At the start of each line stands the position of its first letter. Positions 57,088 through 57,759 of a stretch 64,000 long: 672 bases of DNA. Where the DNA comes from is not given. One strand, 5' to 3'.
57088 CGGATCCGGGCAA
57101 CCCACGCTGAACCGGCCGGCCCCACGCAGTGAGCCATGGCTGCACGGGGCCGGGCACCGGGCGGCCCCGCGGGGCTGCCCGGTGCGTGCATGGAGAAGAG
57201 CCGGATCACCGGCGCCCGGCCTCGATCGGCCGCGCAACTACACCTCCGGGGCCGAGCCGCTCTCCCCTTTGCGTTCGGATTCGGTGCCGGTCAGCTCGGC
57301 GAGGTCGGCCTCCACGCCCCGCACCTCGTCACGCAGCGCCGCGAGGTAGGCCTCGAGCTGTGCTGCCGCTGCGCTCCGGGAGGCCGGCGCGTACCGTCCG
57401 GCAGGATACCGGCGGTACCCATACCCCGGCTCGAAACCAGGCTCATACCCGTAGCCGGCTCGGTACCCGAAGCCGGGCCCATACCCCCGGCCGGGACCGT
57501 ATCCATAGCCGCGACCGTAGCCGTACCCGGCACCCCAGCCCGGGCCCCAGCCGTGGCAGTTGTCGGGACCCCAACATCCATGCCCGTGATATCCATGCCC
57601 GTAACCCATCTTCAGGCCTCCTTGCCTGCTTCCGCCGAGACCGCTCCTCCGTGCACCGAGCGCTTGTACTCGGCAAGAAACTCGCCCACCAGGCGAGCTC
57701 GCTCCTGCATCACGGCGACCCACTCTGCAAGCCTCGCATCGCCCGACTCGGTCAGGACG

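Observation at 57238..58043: PadR regulator immediately followed by a Gly/Tyr-rich, Cys/His-containing coiled-coil protein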

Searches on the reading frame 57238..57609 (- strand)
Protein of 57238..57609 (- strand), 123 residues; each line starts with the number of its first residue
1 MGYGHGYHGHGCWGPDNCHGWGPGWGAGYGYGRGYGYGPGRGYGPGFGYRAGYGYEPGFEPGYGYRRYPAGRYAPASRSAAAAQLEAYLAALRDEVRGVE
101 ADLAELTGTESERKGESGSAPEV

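Call 6: search_protein_families(library=pfam, proteins=[window:57238-57609:-], max_evalue=1)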
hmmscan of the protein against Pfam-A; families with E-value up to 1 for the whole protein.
window:57238-57609:- (123 aa): 2 families
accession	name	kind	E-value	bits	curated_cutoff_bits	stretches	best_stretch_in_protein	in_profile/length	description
PF17253.7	DUF5320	-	0.00026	22.5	27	1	20-106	11-99/99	Family of unknown function (DUF5320)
PF22807.2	TrAA12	-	0.25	10.1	30.9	1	18-54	387-423/463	TrAA12-like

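Call 7: search_protein_families(library=ncbifam, proteins=[window:57238-57609:-], max_evalue=1)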
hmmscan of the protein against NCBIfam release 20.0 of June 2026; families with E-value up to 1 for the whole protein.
window:57238-57609:- (123 aa): 0 families

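Call 9: find_homologous_proteins(query=window:57238-57609:-, max_evalue=0.001)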
Query window:57238-57609:- (123 aa): 20 proteins with E <= 0.001 among 2008 candidates.
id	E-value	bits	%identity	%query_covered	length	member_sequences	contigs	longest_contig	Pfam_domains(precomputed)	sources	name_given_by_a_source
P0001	6.8e-63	229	86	91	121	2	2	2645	-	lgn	-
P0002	6.5e-25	106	64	47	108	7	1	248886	-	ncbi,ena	-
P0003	2.9e-20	91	50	100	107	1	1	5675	-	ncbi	-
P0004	7.3e-19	86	50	100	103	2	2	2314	-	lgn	-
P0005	9.4e-18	83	49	92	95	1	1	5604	-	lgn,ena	-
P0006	2.5e-17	81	55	54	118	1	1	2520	-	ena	-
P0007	2.6e-12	65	44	90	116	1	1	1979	-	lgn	-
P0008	3.1e-12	65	50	86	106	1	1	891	PF17253.8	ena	-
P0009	3.2e-11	62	50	63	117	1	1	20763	-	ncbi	-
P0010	3.4e-10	58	48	85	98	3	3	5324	-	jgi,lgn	jgi:hypothetical protein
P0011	4.6e-10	58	38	85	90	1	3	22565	-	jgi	jgi:hypothetical protein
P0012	6.0e-8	51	46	63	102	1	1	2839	-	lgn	-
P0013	6.7e-8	51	44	100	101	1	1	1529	-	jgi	jgi:hypothetical protein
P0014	4.4e-7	48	59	26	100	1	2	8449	-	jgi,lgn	jgi:hypothetical protein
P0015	2.9e-5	42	65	39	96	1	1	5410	-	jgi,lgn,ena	-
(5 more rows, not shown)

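Call 11: find_encoding_contigs(protein=P0002, flank=5000, max_places=3)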
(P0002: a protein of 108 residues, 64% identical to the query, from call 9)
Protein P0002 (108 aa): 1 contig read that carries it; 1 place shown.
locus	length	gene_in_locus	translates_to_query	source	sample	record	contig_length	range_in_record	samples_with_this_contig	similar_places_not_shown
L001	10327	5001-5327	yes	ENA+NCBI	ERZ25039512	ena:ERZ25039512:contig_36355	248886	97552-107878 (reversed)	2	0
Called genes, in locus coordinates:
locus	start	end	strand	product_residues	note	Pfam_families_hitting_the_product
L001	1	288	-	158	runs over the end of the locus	PF00561:Abhydrolase_1 (faint), PF12146:Hydrolase_4, PF12697:Abhydrolase_6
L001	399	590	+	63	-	-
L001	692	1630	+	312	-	PF00005:ABC_tran, PF13304:AAA_21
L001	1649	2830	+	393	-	PF12679:ABC2_membrane_2 (faint), PF12698:ABC2_membrane_3, PF01061:ABC2_membrane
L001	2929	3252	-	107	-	PF00582:Usp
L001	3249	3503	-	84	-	-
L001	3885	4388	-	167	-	PF01814:Hemerythrin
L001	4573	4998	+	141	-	PF03551:PadR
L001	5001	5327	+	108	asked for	-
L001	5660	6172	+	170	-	PF02579:Nitro_FeMo-Co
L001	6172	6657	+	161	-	PF01814:Hemerythrin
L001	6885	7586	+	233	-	PF07969:Amidohydro_3 (weak), PF01979:Amidohydro_1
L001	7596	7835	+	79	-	-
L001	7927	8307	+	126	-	PF01979:Amidohydro_1, PF07969:Amidohydro_3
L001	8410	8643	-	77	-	PF04140:ICMT (weak), PF04191:PEMT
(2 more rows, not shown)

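Call 12: find_encoding_contigs(protein=P0009, flank=5000, max_places=3)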
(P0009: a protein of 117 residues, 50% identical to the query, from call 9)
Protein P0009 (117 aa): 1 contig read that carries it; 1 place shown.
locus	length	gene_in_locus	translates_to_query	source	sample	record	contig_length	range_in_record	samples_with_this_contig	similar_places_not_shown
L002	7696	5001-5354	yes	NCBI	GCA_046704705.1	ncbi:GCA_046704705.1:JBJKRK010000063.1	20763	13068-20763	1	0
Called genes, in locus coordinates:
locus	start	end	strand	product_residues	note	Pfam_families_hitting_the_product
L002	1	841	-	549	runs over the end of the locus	PF07992:Pyr_redox_2, PF00070:Pyr_redox (weak), PF00027:cNMP_binding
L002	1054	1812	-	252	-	PF01925:TauE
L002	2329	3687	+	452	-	-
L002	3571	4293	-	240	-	PF00702:Hydrolase, PF13419:HAD_2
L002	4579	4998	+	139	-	PF03551:PadR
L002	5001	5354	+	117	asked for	-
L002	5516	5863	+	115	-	PF02579:Nitro_FeMo-Co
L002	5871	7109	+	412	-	PF07690:MFS_1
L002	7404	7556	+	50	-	-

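Call 13: find_encoding_contigs(protein=P0011, flank=5000, max_places=3)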
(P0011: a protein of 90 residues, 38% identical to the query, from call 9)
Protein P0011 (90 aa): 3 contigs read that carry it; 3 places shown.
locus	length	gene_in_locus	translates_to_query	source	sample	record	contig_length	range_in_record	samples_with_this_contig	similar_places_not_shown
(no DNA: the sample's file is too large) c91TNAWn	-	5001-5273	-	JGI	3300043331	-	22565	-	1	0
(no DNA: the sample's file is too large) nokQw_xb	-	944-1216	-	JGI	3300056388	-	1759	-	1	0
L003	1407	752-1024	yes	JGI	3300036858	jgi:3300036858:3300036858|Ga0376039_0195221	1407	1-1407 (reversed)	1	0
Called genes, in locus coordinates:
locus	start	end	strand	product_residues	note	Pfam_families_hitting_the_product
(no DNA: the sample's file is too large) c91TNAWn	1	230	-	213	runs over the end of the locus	-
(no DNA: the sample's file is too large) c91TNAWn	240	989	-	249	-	PF07592:DDE_Tnp_ISAZ013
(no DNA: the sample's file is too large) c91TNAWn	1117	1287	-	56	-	-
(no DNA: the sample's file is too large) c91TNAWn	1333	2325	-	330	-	-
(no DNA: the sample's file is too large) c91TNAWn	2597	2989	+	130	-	-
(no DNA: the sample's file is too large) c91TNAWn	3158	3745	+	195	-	PF01695:IstB_IS21, PF13481:AAA_25 (weak), PF13191:AAA_16 (faint)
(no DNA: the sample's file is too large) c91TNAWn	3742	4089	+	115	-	-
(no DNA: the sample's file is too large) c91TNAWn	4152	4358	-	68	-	PF01844:HNH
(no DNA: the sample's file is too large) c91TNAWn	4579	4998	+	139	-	PF03551:PadR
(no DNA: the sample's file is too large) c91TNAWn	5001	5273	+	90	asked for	-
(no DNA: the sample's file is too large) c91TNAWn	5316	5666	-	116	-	PF00126:HTH_1 (weak)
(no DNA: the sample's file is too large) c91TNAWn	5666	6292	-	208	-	-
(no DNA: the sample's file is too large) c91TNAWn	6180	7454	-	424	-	-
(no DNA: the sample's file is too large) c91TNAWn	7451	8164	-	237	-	PF09250:Prim-Pol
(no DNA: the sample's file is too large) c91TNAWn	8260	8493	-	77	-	PF12728:HTH_17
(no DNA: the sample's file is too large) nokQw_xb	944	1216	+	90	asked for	-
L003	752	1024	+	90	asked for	-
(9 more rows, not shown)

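Call 15: search_protein_families(library=pfam, alignment_id=A1, max_evalue=0.01)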
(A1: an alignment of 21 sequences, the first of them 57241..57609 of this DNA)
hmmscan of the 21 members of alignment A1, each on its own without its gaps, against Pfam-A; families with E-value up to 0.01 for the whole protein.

A. member 1, window:57241-57609:- (123 aa): 1 family
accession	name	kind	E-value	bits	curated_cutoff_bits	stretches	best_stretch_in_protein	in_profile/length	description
PF17253.7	DUF5320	-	0.00026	22.5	27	1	20-106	11-99/99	Family of unknown function (DUF5320)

B. families by the number of members that match (of 21 scanned): 3 families
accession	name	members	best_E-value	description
PF17253.7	DUF5320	12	4.9e-06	Family of unknown function (DUF5320)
PF15188.11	CCDC-167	1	0.004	Coiled-coil domain-containing protein 167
PF22807.2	TrAA12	1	0.0059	TrAA12-like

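Call 16: find_related_loci(query=A1, collection=genome_contigs, flank=6000)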
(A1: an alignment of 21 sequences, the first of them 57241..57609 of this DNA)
Query A1 (123 aa) in genome_contigs; peptide patterns used: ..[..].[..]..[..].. (x = any residue, [..] = any of these).
100 stretches matched a pattern; 8 encode a relative of the query (tblastn E <= 1e-3); 8 distinct loci.
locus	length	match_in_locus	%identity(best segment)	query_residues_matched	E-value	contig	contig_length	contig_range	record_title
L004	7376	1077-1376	50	3-110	8e-18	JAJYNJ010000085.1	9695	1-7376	MAG: Chloroflexi bacterium isolate DBS2-4.bin61 NODE_12885_length_9695_cov_5.93029, whole genome shotgun sequence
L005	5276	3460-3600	74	66-112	2e-16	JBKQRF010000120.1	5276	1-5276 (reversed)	MAG: Candidatus Limnocylindrales bacterium isolate MGr2D2E2F__bin_5 MGr2D2E2F_000000111353, whole genome shotgun sequenc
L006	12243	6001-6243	45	34-117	3e-11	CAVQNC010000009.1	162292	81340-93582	MAG: uncultured Chloroflexia bacterium isolate MFD03726.bin.1.123 genome assembly, contig: contig_38392, whole genome sh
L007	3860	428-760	54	3-123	1e-10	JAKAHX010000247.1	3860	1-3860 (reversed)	MAG: Chloroflexi bacterium isolate WY3.bin147 NODE_52755_length_3860_cov_4.528797, whole genome shotgun sequence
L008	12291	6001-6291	41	1-116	3e-10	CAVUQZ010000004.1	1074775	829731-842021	MAG: uncultured Chloroflexia bacterium isolate MFD01299.bin.2.22 genome assembly, contig: contig_22, whole genome shotgu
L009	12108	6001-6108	58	76-111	5e-10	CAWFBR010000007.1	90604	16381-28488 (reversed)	MAG: uncultured Chloroflexia bacterium isolate MFD02416.bin.1.333 genome assembly, contig: contig_15928, whole genome sh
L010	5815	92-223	45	76-119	1e-7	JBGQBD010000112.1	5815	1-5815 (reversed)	MAG: Candidatus Limnocylindria bacterium isolate OBJ2_061818_130_15 k141_493931_length_5815_cov_10.0000, whole genome sh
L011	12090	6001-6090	60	81-110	2e-6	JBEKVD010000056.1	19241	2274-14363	MAG: Candidatus Limnocylindrales bacterium isolate SPRUCE 597 SPRUCE_597_56, whole genome shotgun sequence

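Call 18: find_homologous_proteins(query=A1, max_evalue=1)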
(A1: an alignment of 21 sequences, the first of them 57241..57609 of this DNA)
Query A1 (21 sequences) (123 aa, profile of the alignment): 80 proteins with E <= 1 among 8000 candidates.
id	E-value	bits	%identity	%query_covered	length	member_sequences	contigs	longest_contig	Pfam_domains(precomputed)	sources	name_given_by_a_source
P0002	3.0e-35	139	64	47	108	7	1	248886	-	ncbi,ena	-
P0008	3.7e-33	132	50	86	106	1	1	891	PF17253.8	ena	-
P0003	1.2e-32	131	50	100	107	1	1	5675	-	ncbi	-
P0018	7.8e-31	125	52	34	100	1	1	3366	-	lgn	-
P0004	2.1e-30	123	50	100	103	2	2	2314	-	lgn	-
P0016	6.4e-30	122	61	29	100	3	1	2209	-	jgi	-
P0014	1.6e-29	120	59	26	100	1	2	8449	-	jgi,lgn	jgi:hypothetical protein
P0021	1.1e-28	118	43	90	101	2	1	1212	-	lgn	-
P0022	1.4e-28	117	56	29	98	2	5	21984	-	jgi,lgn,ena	jgi:hypothetical protein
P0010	1.5e-28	117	48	85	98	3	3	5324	-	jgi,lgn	jgi:hypothetical protein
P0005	2.0e-28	117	49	92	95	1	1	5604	-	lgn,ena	-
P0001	2.6e-28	117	86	91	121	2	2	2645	-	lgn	-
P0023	6.1e-28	115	41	94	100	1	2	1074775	-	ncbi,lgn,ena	-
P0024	3.1e-27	113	58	29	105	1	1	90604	-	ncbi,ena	-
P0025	7.0e-27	112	41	90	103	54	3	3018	-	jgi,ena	-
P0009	4.1e-25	106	50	63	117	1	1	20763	-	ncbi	-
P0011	1.0e-19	89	38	85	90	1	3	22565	-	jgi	jgi:hypothetical protein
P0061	5.7e-16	77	55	25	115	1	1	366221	-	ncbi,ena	-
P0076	2.0e-3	37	-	-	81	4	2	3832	PF17253.8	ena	-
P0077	1.1e-2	34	-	-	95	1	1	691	PF17253.8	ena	-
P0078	1.2e-2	34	-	-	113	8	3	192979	PF17253.8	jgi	jgi:hypothetical protein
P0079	1.2e-1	31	33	66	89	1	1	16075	PF17253.8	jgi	jgi:hypothetical protein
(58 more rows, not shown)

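Call 19: find_encoding_contigs(protein=P0078, flank=5000, max_places=3)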
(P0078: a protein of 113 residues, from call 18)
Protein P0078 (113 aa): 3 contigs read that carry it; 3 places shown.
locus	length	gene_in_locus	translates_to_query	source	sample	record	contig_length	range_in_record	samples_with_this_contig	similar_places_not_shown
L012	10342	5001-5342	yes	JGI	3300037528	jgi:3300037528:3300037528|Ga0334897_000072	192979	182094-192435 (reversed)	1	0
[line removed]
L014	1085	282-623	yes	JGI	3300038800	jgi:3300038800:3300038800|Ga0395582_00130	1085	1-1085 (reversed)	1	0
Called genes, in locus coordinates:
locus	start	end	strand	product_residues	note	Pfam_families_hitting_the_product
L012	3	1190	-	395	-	-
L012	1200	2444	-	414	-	PF01547:SBP_bac_1, PF13416:SBP_bac_8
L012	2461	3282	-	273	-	PF00528:BPD_transp_1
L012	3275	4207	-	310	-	PF00528:BPD_transp_1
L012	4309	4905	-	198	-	PF00891:Methyltransf_2 (weak), PF01209:Ubie_methyltran, PF13489:Methyltransf_23, PF05175:MTS, PF13847:Methyltransf_31, PF08241:Methyltransf_11, PF08242:Methyltransf_12, PF13649:Methyltransf_25, +2 more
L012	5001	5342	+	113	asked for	PF17253:DUF5320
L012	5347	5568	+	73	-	PF17253:DUF5320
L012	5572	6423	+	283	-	PF01656:CbiA, PF10609:ParA, PF00037:Fer4, PF12837:Fer4_6 (weak), PF14697:Fer4_21, PF12838:Fer4_7 (weak), PF13187:Fer4_9 (weak), PF00037:Fer4 (weak), +7 more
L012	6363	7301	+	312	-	PF10609:ParA (faint), PF01656:CbiA, PF13614:AAA_31 (faint), PF13187:Fer4_9 (faint), PF13237:Fer4_10 (faint), PF12838:Fer4_7 (weak), PF14697:Fer4_21, PF00037:Fer4 (weak), +3 more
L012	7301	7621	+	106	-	PF02579:Nitro_FeMo-Co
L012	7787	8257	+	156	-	PF14716:HHH_8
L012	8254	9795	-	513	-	PF02074:Peptidase_M32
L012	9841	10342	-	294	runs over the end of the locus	PF02653:BPD_transp_2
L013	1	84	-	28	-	?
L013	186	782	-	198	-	PF00891:Methyltransf_2 (weak), PF01209:Ubie_methyltran, PF13489:Methyltransf_23, PF05175:MTS, PF13847:Methyltransf_31, PF08241:Methyltransf_11, PF08242:Methyltransf_12, PF13649:Methyltransf_25, +2 more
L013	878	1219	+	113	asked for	PF17253:DUF5320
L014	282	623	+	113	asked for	PF17253:DUF5320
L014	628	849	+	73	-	PF17253:DUF5320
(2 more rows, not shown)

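Call 20: find_encoding_contigs(protein=P0079, flank=5000, max_places=2)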
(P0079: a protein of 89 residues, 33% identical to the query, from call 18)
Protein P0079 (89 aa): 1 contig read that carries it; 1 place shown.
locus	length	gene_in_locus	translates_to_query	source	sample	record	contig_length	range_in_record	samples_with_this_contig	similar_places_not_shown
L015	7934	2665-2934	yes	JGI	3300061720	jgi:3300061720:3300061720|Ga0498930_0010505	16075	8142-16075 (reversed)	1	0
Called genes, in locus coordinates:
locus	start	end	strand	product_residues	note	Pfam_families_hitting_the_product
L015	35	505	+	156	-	PF01430:HSP33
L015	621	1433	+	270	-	PF03783:CsgG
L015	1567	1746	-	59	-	PF01613:Flavin_Reduct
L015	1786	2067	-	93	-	PF01613:Flavin_Reduct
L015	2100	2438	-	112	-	PF02579:Nitro_FeMo-Co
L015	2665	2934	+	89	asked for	PF17253:DUF5320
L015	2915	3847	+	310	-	PF01656:CbiA, PF02374:ArsA_ATPase (faint), PF10609:ParA, PF13614:AAA_31 (weak), PF12838:Fer4_7 (faint), PF13237:Fer4_10 (weak), PF14697:Fer4_21 (weak), PF13187:Fer4_9 (weak), +4 more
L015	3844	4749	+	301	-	PF01656:CbiA, PF10609:ParA (faint), PF00037:Fer4 (weak), PF13237:Fer4_10 (weak), PF14697:Fer4_21, PF12838:Fer4_7 (weak), PF00037:Fer4, PF12837:Fer4_6 (weak), +4 more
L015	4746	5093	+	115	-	PF02579:Nitro_FeMo-Co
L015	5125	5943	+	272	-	PF00753:Lactamase_B, PF12706:Lactamase_B_2 (weak)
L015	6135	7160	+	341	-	-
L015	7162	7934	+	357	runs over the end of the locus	PF17963:Big_9 (faint)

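Call 21: find_encoding_contigs(protein=P0061, flank=5000, max_places=2)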
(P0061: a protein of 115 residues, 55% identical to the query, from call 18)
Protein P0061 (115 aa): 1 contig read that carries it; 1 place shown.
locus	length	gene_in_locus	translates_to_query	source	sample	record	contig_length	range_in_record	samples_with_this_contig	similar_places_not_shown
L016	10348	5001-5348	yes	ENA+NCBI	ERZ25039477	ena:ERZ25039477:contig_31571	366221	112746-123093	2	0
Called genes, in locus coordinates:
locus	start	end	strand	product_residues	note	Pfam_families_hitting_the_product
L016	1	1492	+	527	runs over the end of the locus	PF02230:Abhydrolase_2 (weak)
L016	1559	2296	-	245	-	PF02163:Peptidase_M50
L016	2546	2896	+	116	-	PF02635:DsrE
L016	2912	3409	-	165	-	-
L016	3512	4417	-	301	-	PF01790:LGT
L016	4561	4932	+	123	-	PF03551:PadR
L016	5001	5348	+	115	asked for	-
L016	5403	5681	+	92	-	-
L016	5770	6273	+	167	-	PF01814:Hemerythrin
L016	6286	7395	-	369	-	PF03595:SLAC1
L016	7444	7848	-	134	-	PF02579:Nitro_FeMo-Co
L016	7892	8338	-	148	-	PF02566:OsmC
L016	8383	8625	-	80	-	PF01206:TusA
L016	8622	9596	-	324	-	PF01545:Cation_efflux, PF16916:ZT_dimer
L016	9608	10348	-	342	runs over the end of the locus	PF13593:SBF_like, PF01758:SBF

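Call 39: predict_structure(alignment_id=A2)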
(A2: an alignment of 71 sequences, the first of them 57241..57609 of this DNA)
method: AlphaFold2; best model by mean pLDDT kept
length: 123 residues; sequences in the alignment: 71
mean_pLDDT: 63.0   pTM: 0.34
mean pLDDT of the five models: 63.0, 60.9, 58.5, 58.5, 58.4
residues with pLDDT >= 90: 29; 70-90: 10; 50-70: 33; < 50: 51
segments of 3 or more residues with pLDDT < 50: 5-7, 19-56, 59-62
pLDDT, mean of each block of 10 residues (from residue 1): 49 51 46 42 42 47 51 71 97 98 92 70 59
secondary structure, 60 per line:
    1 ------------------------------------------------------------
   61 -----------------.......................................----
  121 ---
elements in order: H78-116

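Call 44: search_protein_representatives(alignment_id=A2)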
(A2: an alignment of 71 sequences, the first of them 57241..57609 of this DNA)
Query: 71 sequences, 105 profile positions. Proteins with E-value up to 0.001 (for the whole library): 134; up to 1e-10: 26; up to 1e-30: 3. The best 134 are listed.
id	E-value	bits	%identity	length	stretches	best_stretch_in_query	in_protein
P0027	7.2e-36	139.4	-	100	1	1-103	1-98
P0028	2.6e-33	131.2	-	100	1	1-104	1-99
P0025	2.6e-31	124.7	-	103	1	1-101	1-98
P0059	2.4e-30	121.7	-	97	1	1-102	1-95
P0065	4.6e-30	120.8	-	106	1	1-101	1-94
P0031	1.4e-26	109.6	-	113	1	1-101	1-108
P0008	3.9e-26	108.1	-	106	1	1-105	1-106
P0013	4.0e-26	108.1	-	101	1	1-103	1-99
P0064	6.6e-25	104.2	-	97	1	1-101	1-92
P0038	6.7e-25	104.2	-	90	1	1-101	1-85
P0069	1.3e-23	100.0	-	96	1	1-101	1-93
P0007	4.3e-23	98.4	-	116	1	1-102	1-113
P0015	1.7e-22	96.4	-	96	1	1-104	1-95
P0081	2.1e-21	92.9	-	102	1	1-102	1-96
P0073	4.0e-21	92.0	-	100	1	1-101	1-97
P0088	2.2e-13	67.1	-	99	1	1-96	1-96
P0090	2.7e-10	57.2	-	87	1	16-102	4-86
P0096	7.5e-09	52.6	-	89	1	1-99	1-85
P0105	8.5e-08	49.2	-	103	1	3-95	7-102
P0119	1.1e-06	45.6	-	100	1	12-96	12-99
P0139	1.5e-05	42.0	-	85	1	12-93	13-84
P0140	1.5e-05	41.9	-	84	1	1-95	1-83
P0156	6.2e-05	40.0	-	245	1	16-101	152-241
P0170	1.8e-04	38.5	-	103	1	5-95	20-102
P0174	2.6e-04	38.0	-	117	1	2-100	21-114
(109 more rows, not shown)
